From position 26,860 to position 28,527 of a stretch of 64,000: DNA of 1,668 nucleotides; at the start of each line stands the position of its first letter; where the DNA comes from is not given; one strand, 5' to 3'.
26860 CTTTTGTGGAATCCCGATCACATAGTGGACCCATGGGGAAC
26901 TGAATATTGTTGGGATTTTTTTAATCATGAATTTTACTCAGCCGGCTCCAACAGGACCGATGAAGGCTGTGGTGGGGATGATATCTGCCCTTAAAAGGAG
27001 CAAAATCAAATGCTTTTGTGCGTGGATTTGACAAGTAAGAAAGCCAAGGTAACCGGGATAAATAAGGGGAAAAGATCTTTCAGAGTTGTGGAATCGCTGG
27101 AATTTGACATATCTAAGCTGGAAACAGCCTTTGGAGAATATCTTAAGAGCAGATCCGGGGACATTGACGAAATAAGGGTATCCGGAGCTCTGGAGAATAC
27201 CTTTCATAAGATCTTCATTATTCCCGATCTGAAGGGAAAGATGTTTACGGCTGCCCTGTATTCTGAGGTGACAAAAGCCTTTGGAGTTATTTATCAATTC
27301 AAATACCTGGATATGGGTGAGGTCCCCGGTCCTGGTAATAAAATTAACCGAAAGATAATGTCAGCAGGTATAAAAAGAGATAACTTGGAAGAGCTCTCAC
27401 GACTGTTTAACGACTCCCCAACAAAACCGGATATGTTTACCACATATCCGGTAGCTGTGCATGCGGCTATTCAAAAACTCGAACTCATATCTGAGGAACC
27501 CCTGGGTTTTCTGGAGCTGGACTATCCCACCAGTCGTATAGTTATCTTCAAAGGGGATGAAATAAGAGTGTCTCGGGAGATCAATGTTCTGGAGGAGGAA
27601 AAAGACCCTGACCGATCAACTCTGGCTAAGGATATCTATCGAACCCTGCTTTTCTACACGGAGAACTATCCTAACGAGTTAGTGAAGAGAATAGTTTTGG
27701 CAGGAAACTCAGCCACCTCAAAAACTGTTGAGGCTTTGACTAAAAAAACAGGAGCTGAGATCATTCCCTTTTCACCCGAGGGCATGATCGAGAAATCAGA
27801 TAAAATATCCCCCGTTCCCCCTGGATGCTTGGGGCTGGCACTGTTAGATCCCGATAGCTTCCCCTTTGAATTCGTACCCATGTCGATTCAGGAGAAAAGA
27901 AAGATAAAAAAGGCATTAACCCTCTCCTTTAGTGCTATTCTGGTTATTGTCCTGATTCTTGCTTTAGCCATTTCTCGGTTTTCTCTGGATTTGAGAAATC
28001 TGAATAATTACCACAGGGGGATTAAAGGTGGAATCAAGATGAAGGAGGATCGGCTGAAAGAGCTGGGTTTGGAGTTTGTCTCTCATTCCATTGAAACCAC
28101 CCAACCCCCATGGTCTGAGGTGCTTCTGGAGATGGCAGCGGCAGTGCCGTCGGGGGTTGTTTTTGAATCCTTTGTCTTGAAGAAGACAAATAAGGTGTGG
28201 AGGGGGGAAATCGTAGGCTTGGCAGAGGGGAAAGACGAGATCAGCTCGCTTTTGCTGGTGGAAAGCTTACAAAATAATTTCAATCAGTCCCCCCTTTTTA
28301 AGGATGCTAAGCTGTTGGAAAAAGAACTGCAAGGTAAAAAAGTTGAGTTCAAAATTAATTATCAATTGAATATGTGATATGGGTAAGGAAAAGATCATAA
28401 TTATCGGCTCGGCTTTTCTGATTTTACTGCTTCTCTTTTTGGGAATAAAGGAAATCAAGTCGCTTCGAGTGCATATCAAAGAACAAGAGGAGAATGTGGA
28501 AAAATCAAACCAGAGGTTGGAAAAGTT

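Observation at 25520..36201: Complete MSHA-type type IV pilus cluster with pilins placed upstream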

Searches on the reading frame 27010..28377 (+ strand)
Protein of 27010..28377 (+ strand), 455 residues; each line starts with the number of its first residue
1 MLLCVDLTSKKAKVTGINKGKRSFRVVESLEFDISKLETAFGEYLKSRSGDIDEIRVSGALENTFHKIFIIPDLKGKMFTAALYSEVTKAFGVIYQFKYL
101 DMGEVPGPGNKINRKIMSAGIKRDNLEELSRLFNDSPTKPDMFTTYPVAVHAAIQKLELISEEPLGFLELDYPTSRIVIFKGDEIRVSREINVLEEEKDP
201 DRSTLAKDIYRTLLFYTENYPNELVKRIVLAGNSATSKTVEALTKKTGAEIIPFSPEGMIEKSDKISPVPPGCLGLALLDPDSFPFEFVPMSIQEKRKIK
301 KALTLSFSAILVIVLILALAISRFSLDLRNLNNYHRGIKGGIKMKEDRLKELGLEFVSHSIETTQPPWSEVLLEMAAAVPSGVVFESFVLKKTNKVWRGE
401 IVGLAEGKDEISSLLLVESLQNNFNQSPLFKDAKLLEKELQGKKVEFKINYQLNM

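Call 4: search_protein_families(library=pfam, proteins=[window:27010-28377:+], max_evalue=0.01)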
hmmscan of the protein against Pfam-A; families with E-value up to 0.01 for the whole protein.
window:27010-28377:+ (455 aa): 1 family
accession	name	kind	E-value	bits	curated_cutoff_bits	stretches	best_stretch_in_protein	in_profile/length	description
PF05137.18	PilN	-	4.6e-05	23.8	22.8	1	371-452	2-77/78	Fimbrial assembly protein (PilN)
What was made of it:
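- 27010..28377 (+): PilM-PilN fusion (MshI-like / GspL-like topology): cytoplasmic actin-like domain, one TM/coiled-coil helix, periplasmic ferredoxin-like PilN domain. Pfam PilN at residues 371-452 (call 4).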

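Call 5: search_protein_families(library=ncbifam, proteins=[window:27010-28377:+], max_evalue=0.01)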
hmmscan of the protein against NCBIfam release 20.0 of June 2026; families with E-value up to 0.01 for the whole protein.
window:27010-28377:+ (455 aa): 0 families

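Call 13: find_encoding_contigs(protein=window:27010-28377:+, flank=10000, max_places=6)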
Protein window:27010-28377:+ (455 aa): no gene with exactly this product is on record in the collection.
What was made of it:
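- Tried and rejected: Source contig: exact look-up of the MshI-like protein found nothing (call 13).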

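Call 19: find_homologous_proteins(query=window:27010-28377:+)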
Query window:27010-28377:+ (455 aa): 106 proteins with E <= 0.001 among 8000 candidates.
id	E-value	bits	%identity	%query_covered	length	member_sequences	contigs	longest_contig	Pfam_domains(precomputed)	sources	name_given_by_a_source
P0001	1.2e-293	991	100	100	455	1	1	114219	-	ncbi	-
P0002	2.6e-257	872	88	100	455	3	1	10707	-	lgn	-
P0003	4.5e-240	815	81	100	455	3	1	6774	-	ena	-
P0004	6.2e-234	795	80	100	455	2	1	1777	-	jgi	jgi:hypothetical protein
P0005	3.0e-213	726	74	100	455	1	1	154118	-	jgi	jgi:hypothetical protein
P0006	4.4e-206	703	70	100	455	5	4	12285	-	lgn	-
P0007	6.2e-204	696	70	100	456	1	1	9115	PF05137.19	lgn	-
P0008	5.6e-201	686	69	100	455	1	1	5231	PF05137.19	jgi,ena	-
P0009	1.3e-196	672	68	100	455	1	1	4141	-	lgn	-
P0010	4.9e-196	670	66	100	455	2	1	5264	-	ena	-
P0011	1.4e-191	655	65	100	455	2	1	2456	-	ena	-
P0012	4.5e-191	653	65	100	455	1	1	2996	-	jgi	-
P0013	2.1e-190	651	65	100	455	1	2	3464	PF11104.15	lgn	-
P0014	4.1e-189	647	64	100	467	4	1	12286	-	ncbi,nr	ncbi:MAG: PilN domain-containing protein [candidate division Zixibacteria bacterium]|nr:PilN domain-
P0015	4.4e-185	634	64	100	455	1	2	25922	-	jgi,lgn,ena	-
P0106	1.9e-41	160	30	85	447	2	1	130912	-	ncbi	-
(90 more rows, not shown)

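Call 23: search_solved_structures(query=A1, max_evalue=10, show_alignments=0)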
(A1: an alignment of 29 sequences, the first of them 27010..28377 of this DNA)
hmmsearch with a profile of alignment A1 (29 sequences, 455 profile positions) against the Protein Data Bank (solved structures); distinct sequences matched with E-value up to 10: 2.
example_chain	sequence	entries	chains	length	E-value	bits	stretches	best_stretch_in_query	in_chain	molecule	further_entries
3jc8_Ma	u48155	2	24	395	0.016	17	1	2-195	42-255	Type IV pilus biogenesis protein PilM | PilM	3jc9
4f54_A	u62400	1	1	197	0.32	12.7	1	391-431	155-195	Uncharacterized protein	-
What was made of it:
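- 27010..28377 (+): PDB profile hit to M. xanthus PilM, E 0.016 (call 23).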

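Call 31: predict_structure(alignment_id=A1)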
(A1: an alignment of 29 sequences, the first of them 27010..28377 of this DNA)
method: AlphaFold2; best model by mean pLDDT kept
length: 455 residues; sequences in the alignment: 29
mean_pLDDT: 86.3   pTM: 0.65
mean pLDDT of the five models: 86.3, 86.0, 85.7, 84.6, 83.5
residues with pLDDT >= 90: 212; 70-90: 217; 50-70: 16; < 50: 10
segments of 3 or more residues with pLDDT < 50: 354-363
pLDDT, mean of each block of 10 residues (from residue 1): 92 89 84 84 83 92 94 91 95 94 86 93 93 85 95 92 93 92 93 79 86 93 92 83 89 85 69 92 89 83 86 93 84 78 72 42 62 86 86 82 91 91 90 89 91 84
secondary structure, 60 per line:
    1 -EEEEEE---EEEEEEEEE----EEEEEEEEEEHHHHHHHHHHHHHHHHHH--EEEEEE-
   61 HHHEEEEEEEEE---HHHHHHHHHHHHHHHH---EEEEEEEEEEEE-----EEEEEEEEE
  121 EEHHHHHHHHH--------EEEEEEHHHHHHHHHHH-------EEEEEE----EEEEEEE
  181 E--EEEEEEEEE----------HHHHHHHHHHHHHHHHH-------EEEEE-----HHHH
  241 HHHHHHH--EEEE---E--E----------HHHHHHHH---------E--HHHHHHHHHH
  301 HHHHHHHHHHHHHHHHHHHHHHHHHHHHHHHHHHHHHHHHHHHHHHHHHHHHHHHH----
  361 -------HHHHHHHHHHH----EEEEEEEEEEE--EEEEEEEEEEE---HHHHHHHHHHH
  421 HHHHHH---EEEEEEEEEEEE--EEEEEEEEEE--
elements in order: E2-7 E11-19 E24-33 H34-51 E54-59 E64-72 H76-91 E95-106 E112-122 H123-131 E140-145 H146-156 E164-169 E174-181 E184-192 H203-219 E227-231 H237-247 E250-253 H271-278 H291-356 H368-378 E383-393 E396-406 H410-426 E430-441 E444-453
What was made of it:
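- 27010..28377 (+): AF2 pLDDT 86 (call 31).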

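Call 35: fold_search(model_id=the predicted structure, library=pdb)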
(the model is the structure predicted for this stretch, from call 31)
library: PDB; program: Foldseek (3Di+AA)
matches with E <= 10: 1559; with E <= 0.001: 158
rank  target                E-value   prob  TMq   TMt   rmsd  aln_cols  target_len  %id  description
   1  5eou_B                1.8e-15  1.00  0.51  0.64   4.2       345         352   13  Pseudomonas aeruginosa PilM:PilN1-12 bound to ATP (released 2016-04-27)
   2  5eoy_A                1.8e-15  1.00  0.45  0.56   5.8       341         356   12  Pseudomonas aeruginosa SeMet-PilM bound to ADP (released 2016-04-27)
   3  5eox_B                2.3e-15  1.00  0.45  0.56   5.9       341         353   11  Pseudomonas aeruginosa PilM bound to ADP (released 2016-04-27)
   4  5eou_A                5.1e-15  1.00  0.48  0.63   5.1       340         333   12  Pseudomonas aeruginosa PilM:PilN1-12 bound to ATP (released 2016-04-27)
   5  5eoy_B                7.2e-15  1.00  0.46  0.57   5.5       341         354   13  Pseudomonas aeruginosa SeMet-PilM bound to ADP (released 2016-04-27)
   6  5eq6_B                1.1e-14  1.00  0.45  0.55   6.0       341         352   13  Pseudomonas aeruginosa PilM bound to AMP-PNP (released 2016-04-27)
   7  5eq6_A                2.1e-14  1.00  0.46  0.56   5.9       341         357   12  Pseudomonas aeruginosa PilM bound to AMP-PNP (released 2016-04-27)
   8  2ych_A                3.8e-14  1.00  0.50  0.65   4.4       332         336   13  PilM-PilN type IV pilus biogenesis complex (released 2011-05-11)
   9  3jc8_Ma               4.0e-14  1.00  0.46  0.57   5.0       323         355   11  Architectural model of the type IVa pilus machine in a piliated state (released 2016-03-16)
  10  5eox_A                4.7e-14  1.00  0.44  0.55   6.2       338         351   12  Pseudomonas aeruginosa PilM bound to ADP (released 2016-04-27)
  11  1e4g                  1.3e-11  1.00  0.43  0.50   6.9       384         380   11  FtsA (ATP-bound form) from Thermotoga maritima (released 2000-10-18)
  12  1e4f                  1.3e-11  1.00  0.42  0.49   6.8       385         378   11  FtsA (apo form) from Thermotoga maritima (released 2000-10-18)
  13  3hrg                  5.7e-11  1.00  0.34  0.52   6.9       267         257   11  Crystal structure of Bacteroides thetaiotaomicron BT_3980, protein with actin-like ATPase fold and unknown function (NP_ (released 2009-06-23)
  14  4a2a_B                8.5e-11  1.00  0.43  0.50   6.4       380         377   10  Thermotoga maritima FtsA:FtsZ(336-351) (released 2012-04-25)
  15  4a2a_A                1.3e-10  1.00  0.41  0.48   7.1       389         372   11  Thermotoga maritima FtsA:FtsZ(336-351) (released 2012-04-25)
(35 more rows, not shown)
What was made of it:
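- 27010..28377 (+): Foldseek top hits are PilM, E~1e-15; the GspL cytoplasmic domain ranks lower (call 35).
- Checked: The N-terminal 290 aa of 27010-28377 fold as PilM (AF2 pLDDT 86, call 31; Foldseek top hits PilM 5eou/2ych/3jc8, E~1e-15, call 35).
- A PilM-PilN fusion has the GspL topology, and the GspL cytoplasmic domain is among the Foldseek hits (call 35).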

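Call 56: find_encoding_contigs(protein=P0106, flank=10000, max_places=3)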
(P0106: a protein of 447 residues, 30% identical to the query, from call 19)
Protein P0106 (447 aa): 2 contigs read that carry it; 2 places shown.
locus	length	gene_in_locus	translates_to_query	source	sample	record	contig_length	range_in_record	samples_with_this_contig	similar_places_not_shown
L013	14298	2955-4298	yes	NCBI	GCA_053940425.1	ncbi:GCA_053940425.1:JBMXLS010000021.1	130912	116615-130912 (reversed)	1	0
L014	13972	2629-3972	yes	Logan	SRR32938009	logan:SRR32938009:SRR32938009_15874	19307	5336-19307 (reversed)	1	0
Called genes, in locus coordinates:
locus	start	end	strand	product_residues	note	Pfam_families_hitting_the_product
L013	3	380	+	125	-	?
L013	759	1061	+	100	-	-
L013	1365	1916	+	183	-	PF07963:N_methyl (faint)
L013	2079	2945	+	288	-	-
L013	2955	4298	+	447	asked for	-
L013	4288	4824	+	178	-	-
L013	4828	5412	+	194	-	-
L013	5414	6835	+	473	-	PF07660:STN, PF00263:Secretin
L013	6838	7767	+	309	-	PF13191:AAA_16, PF13401:AAA_22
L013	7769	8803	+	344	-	PF13429:TPR_15 (weak), PF23914:TPR_CcmH_CycH (weak), PF13432:TPR_16 (weak), PF13432:TPR_16, PF14559:TPR_19, PF13424:TPR_12, PF13432:TPR_16, PF25063:ARM_TT21_C, +17 more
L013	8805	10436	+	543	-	PF05157:MshEN, PF00437:T2SSE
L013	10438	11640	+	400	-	PF28597:T2SSF_N, PF00482:T2SSF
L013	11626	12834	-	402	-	PF01073:3Beta_HSD, PF01370:Epimerase, PF02719:Polysacc_synt_2 (weak), PF04321:RmlD_sub_bind, PF07993:NAD_binding_4, PF16363:GDP_Man_Dehyd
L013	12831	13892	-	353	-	PF00483:NTP_transferase, PF12804:NTP_transf_3, PF07959:Fucose_pyrophosphorylase (faint), PF25087:GMPPB_C (faint), PF25084:LbH_EIF2B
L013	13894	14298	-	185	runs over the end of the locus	PF05683:Fumerase_C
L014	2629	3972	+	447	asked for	-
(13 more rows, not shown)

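Call 84: search_protein_representatives(alignment_id=A1)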
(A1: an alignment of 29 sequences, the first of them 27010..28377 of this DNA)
Query: 29 sequences, 455 profile positions. Proteins with E-value up to 0.001 (for the whole library): 1150; up to 1e-10: 163; up to 1e-30: 18. The best 150 are listed.
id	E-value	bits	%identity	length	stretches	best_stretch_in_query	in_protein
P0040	2.0e-213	725.5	-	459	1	1-454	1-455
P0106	1.1e-137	475.7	-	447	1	1-454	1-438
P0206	3.1e-118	411.7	-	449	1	2-454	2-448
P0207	1.8e-74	267.4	-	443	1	1-451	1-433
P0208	1.6e-73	264.3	-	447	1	2-453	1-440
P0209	1.3e-72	261.2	-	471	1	16-453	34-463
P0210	2.6e-70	253.7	-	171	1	1-171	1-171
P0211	7.8e-66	238.9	-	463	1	3-452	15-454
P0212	1.5e-65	238.0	-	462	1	1-453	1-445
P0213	2.2e-64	234.1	-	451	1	3-454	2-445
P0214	7.4e-62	225.8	-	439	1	2-453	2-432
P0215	3.4e-58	213.7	-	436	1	3-432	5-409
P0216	2.1e-57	211.1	-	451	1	3-453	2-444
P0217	1.3e-48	182.2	-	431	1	26-453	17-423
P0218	1.5e-44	168.7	-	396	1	2-407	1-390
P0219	8.5e-40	153.1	-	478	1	50-439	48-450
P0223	1.0e-26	110.0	-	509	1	63-435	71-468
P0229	1.0e-22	96.8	-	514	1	3-436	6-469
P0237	7.1e-19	84.1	-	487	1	3-437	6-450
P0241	7.4e-18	80.8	-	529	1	3-432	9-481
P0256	1.5e-15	73.2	-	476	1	3-452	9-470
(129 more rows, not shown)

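Call 85: list_cluster_members(proteins=[P0206, P0207, P0209, P0212, P0219, P0223, P0229, P0237, P0241, P0256])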
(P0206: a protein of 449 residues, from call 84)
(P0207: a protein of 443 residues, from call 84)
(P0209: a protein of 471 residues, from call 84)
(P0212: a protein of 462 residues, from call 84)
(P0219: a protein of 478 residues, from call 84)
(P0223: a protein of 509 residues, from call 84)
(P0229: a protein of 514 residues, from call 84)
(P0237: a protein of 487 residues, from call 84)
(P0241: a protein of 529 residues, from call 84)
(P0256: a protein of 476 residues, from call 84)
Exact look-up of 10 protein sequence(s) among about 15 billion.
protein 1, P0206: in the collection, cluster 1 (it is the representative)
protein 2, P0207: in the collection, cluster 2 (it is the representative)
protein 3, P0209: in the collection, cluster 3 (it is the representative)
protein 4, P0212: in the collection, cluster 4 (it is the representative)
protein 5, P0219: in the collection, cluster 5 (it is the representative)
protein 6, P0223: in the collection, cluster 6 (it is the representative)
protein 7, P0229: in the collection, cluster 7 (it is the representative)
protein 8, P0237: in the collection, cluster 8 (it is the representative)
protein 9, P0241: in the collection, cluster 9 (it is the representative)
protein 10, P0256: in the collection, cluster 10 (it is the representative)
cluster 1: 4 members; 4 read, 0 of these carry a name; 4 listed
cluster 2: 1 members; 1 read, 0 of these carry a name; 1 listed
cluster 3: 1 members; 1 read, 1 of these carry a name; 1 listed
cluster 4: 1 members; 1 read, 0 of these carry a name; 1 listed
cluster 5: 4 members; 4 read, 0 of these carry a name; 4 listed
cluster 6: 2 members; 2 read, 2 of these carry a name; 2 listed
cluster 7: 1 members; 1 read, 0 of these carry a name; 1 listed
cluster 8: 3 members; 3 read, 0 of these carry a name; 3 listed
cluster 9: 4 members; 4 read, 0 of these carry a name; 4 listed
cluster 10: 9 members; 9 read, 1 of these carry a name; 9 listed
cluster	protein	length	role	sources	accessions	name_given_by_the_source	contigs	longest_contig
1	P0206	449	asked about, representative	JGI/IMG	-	-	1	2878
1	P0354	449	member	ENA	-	-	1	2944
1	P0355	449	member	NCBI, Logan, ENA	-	-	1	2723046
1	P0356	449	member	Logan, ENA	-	-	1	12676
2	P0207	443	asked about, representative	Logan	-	-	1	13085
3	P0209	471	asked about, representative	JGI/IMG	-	Tfp pilus assembly protein PilN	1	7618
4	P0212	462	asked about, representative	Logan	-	-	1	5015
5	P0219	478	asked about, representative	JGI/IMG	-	-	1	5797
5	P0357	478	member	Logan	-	-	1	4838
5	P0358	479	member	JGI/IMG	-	-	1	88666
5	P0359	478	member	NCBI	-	-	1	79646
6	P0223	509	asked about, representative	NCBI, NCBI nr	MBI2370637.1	MAG: PilN domain-containing protein [Deltaproteobacteria bacterium] | PilN domain-containing protein [Deltaproteobacteria bacterium]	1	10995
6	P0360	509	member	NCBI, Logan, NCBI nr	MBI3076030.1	MAG: PilN domain-containing protein [Deltaproteobacteria bacterium] | PilN domain-containing protein [Deltaproteobacteria bacterium]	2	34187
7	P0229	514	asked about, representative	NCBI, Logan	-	-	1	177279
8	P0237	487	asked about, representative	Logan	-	-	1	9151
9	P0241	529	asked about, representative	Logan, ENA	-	-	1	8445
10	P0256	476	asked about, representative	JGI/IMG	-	-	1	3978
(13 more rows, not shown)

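Call 86: find_encoding_contigs(protein=P0229, flank=10000, max_places=1)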
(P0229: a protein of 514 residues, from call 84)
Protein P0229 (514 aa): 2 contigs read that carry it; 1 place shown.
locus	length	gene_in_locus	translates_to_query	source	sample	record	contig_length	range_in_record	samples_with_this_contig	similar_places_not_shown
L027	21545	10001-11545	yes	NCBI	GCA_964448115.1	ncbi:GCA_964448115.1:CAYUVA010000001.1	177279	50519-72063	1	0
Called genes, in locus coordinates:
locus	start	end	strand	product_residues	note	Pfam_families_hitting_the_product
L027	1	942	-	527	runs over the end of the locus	PF00144:Beta-lactamase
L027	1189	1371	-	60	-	-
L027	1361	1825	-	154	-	PF19502:DUF6036 (faint)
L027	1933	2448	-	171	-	PF00156:Pribosyltran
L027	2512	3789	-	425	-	PF02403:Seryl_tRNA_N, PF00587:tRNA-synt_2b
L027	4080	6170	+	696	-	-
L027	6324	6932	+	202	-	PF07963:N_methyl (weak), PF08334:T2SSG (faint), PF22434:PilW_C (faint)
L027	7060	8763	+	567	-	PF05157:MshEN, PF00437:T2SSE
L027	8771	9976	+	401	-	PF28597:T2SSF_N, PF00482:T2SSF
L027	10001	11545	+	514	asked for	PF11104:PilM_2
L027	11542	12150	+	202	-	PF04350:PilO (faint)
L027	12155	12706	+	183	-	-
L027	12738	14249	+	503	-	PF21305:type_II_gspD_N0 (weak), PF07660:STN, PF00263:Secretin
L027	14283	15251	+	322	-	PF02633:Creatininase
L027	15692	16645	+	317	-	PF16697:Yop-YscD_cpl, PF00498:FHA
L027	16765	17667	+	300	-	PF12146:Hydrolase_4, PF00561:Abhydrolase_1, PF00975:Thioesterase, PF12697:Abhydrolase_6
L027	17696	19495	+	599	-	PF01663:Phosphodiest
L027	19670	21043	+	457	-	PF02310:B12-binding (weak), PF04055:Radical_SAM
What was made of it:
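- Closest known: Compact PilMN-fusion type IV filament loci of uncultured Deltaproteobacteria. Different: L027 lacks the AAA_22 and TPR genes (call 86).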
